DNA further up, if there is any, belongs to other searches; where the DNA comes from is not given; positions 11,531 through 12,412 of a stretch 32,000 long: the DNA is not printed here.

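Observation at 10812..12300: AT-rich two-gene module: HEPN (Rx4H) protein translationally coupled to a rhomboid intramembrane protease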

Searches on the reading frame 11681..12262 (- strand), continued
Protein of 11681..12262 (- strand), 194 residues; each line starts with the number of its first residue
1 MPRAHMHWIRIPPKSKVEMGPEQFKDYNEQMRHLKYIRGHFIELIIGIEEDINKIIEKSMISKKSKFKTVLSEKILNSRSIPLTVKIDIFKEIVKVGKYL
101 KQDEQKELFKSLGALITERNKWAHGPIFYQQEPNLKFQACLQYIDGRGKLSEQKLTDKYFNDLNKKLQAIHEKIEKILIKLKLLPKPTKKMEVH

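Call 61: find_homologous_proteins(query=A2, max_evalue=0.001)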
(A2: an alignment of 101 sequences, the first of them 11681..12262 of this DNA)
Query A2 (101 sequences) (194 aa, profile of the alignment): 72 proteins with E <= 0.001 among 3374 candidates.
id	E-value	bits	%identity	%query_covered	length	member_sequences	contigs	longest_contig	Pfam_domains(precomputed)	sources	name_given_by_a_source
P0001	1.3e-46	177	100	100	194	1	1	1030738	-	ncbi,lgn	-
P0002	4.1e-44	168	81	99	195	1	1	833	-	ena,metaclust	metaclust:\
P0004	2.5e-43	166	78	92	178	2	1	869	-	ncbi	ncbi:unnamed protein product, partial [marine sediment metagenome]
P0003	1.4e-42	163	78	100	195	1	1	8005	-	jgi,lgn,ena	-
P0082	2.7e-40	156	23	64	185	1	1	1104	-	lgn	-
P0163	5.3e-40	155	25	55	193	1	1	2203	-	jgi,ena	-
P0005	1.0e-39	154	68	97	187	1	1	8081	-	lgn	-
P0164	1.2e-39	154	21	72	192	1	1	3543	-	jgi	jgi:hypothetical protein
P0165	2.4e-39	153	-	-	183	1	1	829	-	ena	-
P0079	5.6e-39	152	25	77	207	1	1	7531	-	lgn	-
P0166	7.1e-39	151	25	66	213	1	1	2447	-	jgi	jgi:hypothetical protein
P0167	1.4e-38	150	-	-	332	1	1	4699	-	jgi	jgi:hypothetical protein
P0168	1.9e-38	150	23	85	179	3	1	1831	-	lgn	-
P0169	2.1e-38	150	24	76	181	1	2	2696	-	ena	-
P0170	3.5e-38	149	-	-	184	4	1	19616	-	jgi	jgi:hypothetical protein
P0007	7.7e-38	148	53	98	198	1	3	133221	-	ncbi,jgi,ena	-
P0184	1.8e-36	144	23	56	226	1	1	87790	-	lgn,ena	-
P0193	2.7e-34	136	25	74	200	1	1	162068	-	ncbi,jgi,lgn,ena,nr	ncbi:MAG: hypothetical protein OEY06_01770 [Gammaproteobacteria bacterium]|nr:hypothetical protein [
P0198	2.3e-33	133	-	-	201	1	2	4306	PF18735.7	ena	-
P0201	1.4e-32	131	25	57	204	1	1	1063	PF18737.7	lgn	-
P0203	1.7e-32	131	-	-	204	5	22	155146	-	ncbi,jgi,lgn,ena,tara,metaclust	jgi:hypothetical protein|tara:strand:+ start:1463 stop:2077 length:615 start_codon:yes stop_codon:ye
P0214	9.0e-30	122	28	67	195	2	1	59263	PF18735.7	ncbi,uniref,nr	ncbi:hypothetical protein [Thalassotalea sp. PP2-459]|uniref:hypothetical protein n=1 Tax=Thalassota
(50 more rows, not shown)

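Call 62: find_encoding_contigs(protein=P0203, flank=5000, max_places=6)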
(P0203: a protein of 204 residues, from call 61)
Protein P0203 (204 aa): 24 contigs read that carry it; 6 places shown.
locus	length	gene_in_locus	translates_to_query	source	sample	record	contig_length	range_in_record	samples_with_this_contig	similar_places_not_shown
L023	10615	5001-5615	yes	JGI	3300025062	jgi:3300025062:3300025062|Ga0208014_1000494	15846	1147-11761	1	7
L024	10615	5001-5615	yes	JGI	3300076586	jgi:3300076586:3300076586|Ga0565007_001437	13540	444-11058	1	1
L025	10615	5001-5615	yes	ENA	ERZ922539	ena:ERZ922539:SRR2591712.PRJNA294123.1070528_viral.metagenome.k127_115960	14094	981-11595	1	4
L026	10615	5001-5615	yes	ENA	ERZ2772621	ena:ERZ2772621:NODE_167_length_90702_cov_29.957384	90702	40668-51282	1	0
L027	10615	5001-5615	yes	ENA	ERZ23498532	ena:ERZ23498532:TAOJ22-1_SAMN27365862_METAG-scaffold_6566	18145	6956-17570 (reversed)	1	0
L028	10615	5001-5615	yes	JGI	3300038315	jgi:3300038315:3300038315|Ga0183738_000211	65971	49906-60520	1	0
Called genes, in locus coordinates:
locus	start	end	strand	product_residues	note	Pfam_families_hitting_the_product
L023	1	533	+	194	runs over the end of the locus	-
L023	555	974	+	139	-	-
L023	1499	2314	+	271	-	-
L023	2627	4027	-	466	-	PF02661:Fic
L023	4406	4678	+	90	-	-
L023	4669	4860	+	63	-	-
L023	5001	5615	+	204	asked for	-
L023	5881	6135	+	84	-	-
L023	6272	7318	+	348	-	-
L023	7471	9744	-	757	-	PF10011:DUF2254 (weak)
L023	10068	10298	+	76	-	PF13560:HTH_31, PF12844:HTH_19 (weak), PF01381:HTH_3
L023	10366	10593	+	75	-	-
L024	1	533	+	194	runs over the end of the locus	-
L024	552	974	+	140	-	-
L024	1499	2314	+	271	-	-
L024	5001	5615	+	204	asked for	-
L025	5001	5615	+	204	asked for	-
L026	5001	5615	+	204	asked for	-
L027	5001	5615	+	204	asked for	-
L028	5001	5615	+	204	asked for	-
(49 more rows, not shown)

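Call 63: find_encoding_contigs(protein=P0193, flank=5000, max_places=2)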
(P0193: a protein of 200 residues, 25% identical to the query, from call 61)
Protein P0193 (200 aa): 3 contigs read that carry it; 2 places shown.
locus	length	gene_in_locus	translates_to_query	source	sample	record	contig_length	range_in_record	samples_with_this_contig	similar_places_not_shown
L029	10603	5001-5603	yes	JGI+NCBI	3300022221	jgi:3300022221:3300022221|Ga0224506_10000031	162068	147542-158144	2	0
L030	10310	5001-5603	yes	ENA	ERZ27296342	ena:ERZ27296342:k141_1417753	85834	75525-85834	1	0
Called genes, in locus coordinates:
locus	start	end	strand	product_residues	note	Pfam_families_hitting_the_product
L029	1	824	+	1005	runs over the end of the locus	PF09084:NMT1, PF08447:PAS_3, PF08448:PAS_4 (faint), PF13426:PAS_9 (weak), PF00512:HisKA, PF02518:HATPase_c, PF00072:Response_reg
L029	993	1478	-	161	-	-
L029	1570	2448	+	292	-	PF00126:HTH_1, PF03466:LysR_substrate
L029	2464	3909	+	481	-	PF01494:FAD_binding_3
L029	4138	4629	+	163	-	-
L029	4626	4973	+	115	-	-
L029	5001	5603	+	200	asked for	-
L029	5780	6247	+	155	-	PF08937:ThsB_TIR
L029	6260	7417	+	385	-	PF00211:Guanylate_cyc (weak)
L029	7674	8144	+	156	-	-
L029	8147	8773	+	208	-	PF08937:ThsB_TIR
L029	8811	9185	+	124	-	PF13676:TIR_2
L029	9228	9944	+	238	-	PF01797:Y1_Tnp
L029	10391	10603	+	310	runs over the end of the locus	PF01145:Band_7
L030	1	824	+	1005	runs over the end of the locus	PF09084:NMT1, PF08447:PAS_3, PF08448:PAS_4 (faint), PF13426:PAS_9 (weak), PF00512:HisKA, PF02518:HATPase_c, PF00072:Response_reg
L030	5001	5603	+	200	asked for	-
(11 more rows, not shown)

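Call 64: find_encoding_contigs(protein=P0184, flank=5000, max_places=2)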
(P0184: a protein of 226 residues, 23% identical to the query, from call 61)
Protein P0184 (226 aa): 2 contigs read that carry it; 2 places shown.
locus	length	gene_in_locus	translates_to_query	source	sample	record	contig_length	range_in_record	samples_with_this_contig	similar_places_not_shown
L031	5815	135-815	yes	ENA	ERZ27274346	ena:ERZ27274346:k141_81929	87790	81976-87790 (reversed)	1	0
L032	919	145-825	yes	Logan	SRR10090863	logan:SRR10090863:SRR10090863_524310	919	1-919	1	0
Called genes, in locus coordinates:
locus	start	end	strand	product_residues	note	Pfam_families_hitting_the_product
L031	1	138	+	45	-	?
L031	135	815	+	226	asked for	-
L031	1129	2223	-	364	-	PF01264:Chorismate_synt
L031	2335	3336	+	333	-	PF08240:ADH_N, PF00107:ADH_zinc_N, PF13602:ADH_zinc_N_2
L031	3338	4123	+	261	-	PF01026:TatD_DNase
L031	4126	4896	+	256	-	PF00899:ThiF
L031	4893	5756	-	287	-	PF00768:Peptidase_S11, PF13354:Beta-lactamase2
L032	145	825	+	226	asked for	-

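Call 65: find_encoding_contigs(protein=P0214, flank=5000, max_places=2)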
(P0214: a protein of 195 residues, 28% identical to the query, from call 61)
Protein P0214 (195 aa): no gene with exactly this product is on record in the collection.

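Call 80: search_solved_structures(query=A2, max_evalue=10, show_alignments=2)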
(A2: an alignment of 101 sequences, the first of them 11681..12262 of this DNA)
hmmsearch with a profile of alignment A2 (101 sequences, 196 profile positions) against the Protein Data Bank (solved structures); distinct sequences matched with E-value up to 10: 6.
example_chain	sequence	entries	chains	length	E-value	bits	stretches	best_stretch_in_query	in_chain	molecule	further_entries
2j9w_A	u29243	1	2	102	0.012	18.3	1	109-178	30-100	VPS28-PROV PROTEIN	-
6ups_A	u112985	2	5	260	0.023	17.4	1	29-115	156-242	ULP_PROTEASE domain-containing protein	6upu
8efx_A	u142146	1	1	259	0.037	16.7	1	29-115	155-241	OtDUB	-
6pir_A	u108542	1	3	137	0.045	16.5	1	45-126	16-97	MavE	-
2dka_A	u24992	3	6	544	0.66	12.7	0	129-178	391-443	Phosphoacetylglucosamine mutase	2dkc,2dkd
6xg8_A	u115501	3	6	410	0.96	12.1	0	94-121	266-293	Mutator family transposase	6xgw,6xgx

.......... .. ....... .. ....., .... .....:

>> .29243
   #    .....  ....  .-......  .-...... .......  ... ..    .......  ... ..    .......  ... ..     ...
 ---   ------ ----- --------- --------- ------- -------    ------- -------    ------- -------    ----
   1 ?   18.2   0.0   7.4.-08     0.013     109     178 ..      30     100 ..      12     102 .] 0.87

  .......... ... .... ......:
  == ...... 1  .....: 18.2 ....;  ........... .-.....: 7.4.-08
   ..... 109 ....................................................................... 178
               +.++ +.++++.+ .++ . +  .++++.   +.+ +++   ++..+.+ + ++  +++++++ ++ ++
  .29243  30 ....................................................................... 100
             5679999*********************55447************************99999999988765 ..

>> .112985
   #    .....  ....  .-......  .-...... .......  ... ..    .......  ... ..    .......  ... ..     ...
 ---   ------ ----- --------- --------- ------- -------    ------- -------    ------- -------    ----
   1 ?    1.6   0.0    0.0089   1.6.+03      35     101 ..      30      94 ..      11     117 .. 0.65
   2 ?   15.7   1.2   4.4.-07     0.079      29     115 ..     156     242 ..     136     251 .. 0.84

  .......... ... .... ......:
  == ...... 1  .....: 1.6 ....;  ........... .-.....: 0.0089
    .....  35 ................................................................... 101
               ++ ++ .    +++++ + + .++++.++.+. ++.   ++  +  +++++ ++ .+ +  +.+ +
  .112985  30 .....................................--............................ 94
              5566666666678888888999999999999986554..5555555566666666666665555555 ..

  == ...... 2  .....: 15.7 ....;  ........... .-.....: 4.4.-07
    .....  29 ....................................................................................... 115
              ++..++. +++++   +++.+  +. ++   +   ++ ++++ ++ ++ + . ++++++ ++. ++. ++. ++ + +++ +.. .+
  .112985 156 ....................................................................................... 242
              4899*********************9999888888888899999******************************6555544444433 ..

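Call 81: search_protein_families(library=pfam, proteins=[P0198, P0214, P0201, P0193, P0203, P0184, L019:5465-6145:+, L015:5983-6585:+, P0007, P0005], max_evalue=0.1)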
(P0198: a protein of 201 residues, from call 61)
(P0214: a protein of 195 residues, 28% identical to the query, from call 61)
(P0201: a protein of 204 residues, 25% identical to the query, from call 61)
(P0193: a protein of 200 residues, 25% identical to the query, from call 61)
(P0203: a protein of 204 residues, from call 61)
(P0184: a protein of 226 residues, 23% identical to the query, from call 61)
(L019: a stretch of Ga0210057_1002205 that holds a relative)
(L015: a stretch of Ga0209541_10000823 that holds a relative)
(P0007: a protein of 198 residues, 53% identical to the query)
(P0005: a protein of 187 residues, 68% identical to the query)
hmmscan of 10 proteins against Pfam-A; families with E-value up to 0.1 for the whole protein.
P0198 (201 aa): 6 families
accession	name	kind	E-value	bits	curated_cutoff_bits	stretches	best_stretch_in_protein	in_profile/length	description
PF18735.6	HEPN_RiboL-PSP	-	2.7e-08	34.4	28.4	1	105-163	104-176/191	RiboL-PSP-HEPN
PF18737.6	HEPN_MAE_28990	-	0.0009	19.9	26.8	1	92-163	116-189/211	MAE_28990/MAE_18760-like HEPN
PF18971.5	CagA_N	-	0.048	11.9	27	1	121-182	683-747/876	CagA protein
PF00836.24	Stathmin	-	0.086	13.3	24.7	0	89-144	57-112/136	Stathmin family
PF09455.15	Csx1_HEPN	-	0.095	13.5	23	0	89-153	3-56/71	CRISPR system endoribonuclease Csx1, HEPN domain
PF08885.17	GSCFA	-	0.099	12.8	25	0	34-161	5-126/237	GSCFA family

P0214 (195 aa): 4 families
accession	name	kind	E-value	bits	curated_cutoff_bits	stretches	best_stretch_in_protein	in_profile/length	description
PF18735.6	HEPN_RiboL-PSP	-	7.9e-07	29.6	28.4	1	36-155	24-178/191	RiboL-PSP-HEPN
PF18739.6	HEPN_Apea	-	0.00052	20.9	24.4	1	55-139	18-99/136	Apea-like HEPN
PF18737.6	HEPN_MAE_28990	-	0.0025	18.5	26.8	1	87-151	121-187/211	MAE_28990/MAE_18760-like HEPN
PF01394.26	Clathrin_propel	-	0.032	14.9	21.3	1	23-52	2-33/37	Clathrin propeller repeat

P0201 (204 aa): 2 families
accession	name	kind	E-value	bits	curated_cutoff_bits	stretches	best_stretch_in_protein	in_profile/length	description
PF18737.6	HEPN_MAE_28990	-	7.6e-06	26.7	26.8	1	89-163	113-189/211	MAE_28990/MAE_18760-like HEPN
PF18735.6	HEPN_RiboL-PSP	-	0.00068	20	28.4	1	117-166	134-179/191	RiboL-PSP-HEPN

P0193 (200 aa): 3 families
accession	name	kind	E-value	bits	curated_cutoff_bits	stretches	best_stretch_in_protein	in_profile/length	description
PF18737.6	HEPN_MAE_28990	-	0.00013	22.7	26.8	1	92-155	116-181/211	MAE_28990/MAE_18760-like HEPN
PF18735.6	HEPN_RiboL-PSP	-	0.00038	20.8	28.4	1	108-161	109-174/191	RiboL-PSP-HEPN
PF00836.24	Stathmin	-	0.023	15.1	24.7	1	87-144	55-112/136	Stathmin family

P0203 (204 aa): 2 families
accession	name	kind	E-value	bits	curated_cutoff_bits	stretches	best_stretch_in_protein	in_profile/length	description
PF18735.6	HEPN_RiboL-PSP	-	0.0004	20.8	28.4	1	92-171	109-184/191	RiboL-PSP-HEPN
PF18737.6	HEPN_MAE_28990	-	0.00072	20.2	26.8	1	92-161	116-187/211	MAE_28990/MAE_18760-like HEPN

P0184 (226 aa): 5 families
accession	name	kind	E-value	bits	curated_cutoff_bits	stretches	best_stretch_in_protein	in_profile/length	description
PF18735.6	HEPN_RiboL-PSP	-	0.00074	19.9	28.4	1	108-164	102-161/191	RiboL-PSP-HEPN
PF18737.6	HEPN_MAE_28990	-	0.00075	20.2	26.8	1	98-170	106-177/211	MAE_28990/MAE_18760-like HEPN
PF00836.24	Stathmin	-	0.014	15.8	24.7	1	102-159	55-112/136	Stathmin family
PF18734.6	HEPN_AbiU2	-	0.023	14.6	26.8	1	139-214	109-174/193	AbiU2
PF18736.6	pEK499_p136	-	0.034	14.3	26.6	1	118-170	54-105/152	HEPN pEK499 p136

L019:5465-6145:+ (227 aa): 2 families
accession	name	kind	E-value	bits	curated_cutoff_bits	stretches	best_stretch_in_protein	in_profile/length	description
PF18731.6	HEPN_Swt1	-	0.02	15.6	27.5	1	111-147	64-97/115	Swt1-like HEPN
PF14687.11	DUF4460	-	0.028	14.9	25.5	1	112-195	31-107/110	Domain of unknown function (DUF4460)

L015:5983-6585:+ (201 aa): 3 families
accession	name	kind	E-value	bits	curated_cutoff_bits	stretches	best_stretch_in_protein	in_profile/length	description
PF16895.10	DUF5085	-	0.0015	19.4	30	1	97-172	7-85/141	Domain of unknown function (DUF5085)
PF19468.4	DUF6005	-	0.021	14.3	25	1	65-140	174-249/327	Family of unknown function (DUF6005)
PF21347.3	DUF3108_like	-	0.046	14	27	1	62-178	9-126/199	DUF3108-like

P0007 (198 aa): 0 families

P0005 (187 aa): 1 family
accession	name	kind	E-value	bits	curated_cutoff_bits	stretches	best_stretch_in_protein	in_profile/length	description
PF12927.12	DUF3835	-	0.017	16.4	21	1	18-61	34-75/78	Domain of unknown function (DUF3835)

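Call 92: search_protein_families(library=padloc, proteins=[L019:4933-5460:+, L005:6205-6957:+, L001:1127-2380:-], max_evalue=0.001)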
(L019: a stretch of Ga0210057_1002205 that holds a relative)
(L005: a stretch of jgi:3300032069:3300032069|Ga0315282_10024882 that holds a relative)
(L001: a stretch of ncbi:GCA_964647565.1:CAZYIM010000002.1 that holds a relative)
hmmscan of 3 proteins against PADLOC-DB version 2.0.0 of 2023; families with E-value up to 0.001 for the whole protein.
L019:4933-5460:+ (176 aa): 0 families

L005:6205-6957:+ (251 aa): 0 families

L001:1127-2380:- (418 aa): 1 family
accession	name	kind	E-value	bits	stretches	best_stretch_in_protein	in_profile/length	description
PDLC00219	KwaA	-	0.00048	18.1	1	10-90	14-93/194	Unknown function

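Call 94: search_protein_families(library=pfam, proteins=[L019:4933-5460:+, L016:929-1297:+, L016:1429-2109:+], max_evalue=0.05)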
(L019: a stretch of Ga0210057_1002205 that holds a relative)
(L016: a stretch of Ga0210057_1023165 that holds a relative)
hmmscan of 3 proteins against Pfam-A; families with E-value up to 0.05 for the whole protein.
L019:4933-5460:+ (176 aa): 0 families

L016:929-1297:+ (123 aa): 0 families

L016:1429-2109:+ (227 aa): 2 families
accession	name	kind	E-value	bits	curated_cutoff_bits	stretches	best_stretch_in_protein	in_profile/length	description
PF01936.24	NYN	-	2.1e-14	54.7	24.2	1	20-209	5-143/145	NYN domain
PF10957.13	Spore_Cse60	-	0.015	15.8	20.7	1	30-75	4-50/60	Sporulation protein Cse60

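Call 100: fold_search(model_id=the predicted structure, library=viral)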
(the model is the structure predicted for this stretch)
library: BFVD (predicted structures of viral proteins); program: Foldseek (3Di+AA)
matches with E <= 10: 1289; with E <= 0.001: 0
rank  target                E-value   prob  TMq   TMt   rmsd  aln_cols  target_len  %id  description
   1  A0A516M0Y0            1.9e-02  0.28  0.16  0.10  23.5       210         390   10  (no name in the UniProt tables at hand)
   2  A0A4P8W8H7            3.3e-02  0.44  0.19  0.12  29.1       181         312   13  (no name in the UniProt tables at hand)
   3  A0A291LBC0            4.1e-02  0.25  0.17  0.06  17.9       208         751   14  Internal virion protein [Caulobacter phage Lullwater]
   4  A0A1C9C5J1            4.9e-02  0.35  0.18  0.20  24.4       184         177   11  Uncharacterized protein [Heterosigma akashiwo virus 01]
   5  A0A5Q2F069            7.2e-02  0.82  0.15  0.32   7.9        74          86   12  (no name in the UniProt tables at hand)
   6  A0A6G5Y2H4            9.0e-02  0.28  0.19  0.18  18.3       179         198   12  (no name in the UniProt tables at hand)
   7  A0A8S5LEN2            9.0e-02  0.16  0.15  0.06  22.2       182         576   10  Capsid assembly protein [Myoviridae sp. ctBDS4]
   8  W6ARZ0                9.6e-02  0.28  0.23  0.25  18.4       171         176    9  Uncharacterized protein [Erwinia phage Ea35-70]
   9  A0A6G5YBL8            1.1e-01  0.18  0.11  0.22  12.3        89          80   15  (no name in the UniProt tables at hand)
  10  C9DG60                1.3e-01  0.35  0.17  0.14  16.3       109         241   10  Uncharacterized protein [Delftia phage PhiW-14]
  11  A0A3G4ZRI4            1.3e-01  0.14  0.18  0.16  18.0       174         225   15  Ribonuclease III (Fragment) [Dasosvirus sp.]
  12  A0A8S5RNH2            1.4e-01  0.41  0.16  0.31  14.8        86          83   14  Uncharacterized protein [virus sp. ctBS918]
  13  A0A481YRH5            1.5e-01  0.97  0.16  0.13   3.5        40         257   18  Uncharacterized protein [Marseillevirus LCMAC101]
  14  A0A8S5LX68            1.7e-01  0.12  0.15  0.18  18.5       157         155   16  Uncharacterized protein [Myoviridae sp. ctZgq1]
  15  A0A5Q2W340            1.8e-01  0.30  0.16  0.21  11.9        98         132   12  (no name in the UniProt tables at hand)
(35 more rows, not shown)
